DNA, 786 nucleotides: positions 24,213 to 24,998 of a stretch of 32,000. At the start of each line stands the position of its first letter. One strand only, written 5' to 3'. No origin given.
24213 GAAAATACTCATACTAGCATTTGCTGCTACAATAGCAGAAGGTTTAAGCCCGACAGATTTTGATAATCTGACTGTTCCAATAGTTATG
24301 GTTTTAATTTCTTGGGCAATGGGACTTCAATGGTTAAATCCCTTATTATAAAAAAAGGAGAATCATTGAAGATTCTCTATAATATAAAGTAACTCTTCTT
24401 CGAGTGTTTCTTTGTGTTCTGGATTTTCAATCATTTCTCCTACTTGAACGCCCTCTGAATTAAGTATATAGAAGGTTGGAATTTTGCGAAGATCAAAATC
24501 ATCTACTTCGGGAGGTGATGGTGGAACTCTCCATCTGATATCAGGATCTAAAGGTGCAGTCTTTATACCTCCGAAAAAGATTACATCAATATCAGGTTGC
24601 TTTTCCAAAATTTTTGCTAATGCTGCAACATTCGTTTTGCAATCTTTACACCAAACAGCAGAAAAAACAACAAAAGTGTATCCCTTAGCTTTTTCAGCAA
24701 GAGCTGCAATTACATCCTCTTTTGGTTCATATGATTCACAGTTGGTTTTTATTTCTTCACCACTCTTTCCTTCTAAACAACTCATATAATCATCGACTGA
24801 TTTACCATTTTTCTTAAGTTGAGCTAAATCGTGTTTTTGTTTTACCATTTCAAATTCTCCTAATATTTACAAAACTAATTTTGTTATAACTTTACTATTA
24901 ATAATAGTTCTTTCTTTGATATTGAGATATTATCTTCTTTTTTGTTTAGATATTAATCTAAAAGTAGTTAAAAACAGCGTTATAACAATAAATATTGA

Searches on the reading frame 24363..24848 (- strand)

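Call 9: search_protein_families(library=pfam, proteins=[window:24363-24848:-], max_evalue=0.001)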
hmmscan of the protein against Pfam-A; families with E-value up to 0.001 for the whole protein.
window:24363-24848:- (161 aa): 2 families
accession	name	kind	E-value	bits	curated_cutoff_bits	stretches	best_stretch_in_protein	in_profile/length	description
PF14595.12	Thioredoxin_9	-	3.1e-13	50.2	25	1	15-91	1-77/129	Thioredoxin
PF00085.26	Thioredoxin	-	6e-05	23.4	23.5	1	53-151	16-99/103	Thioredoxin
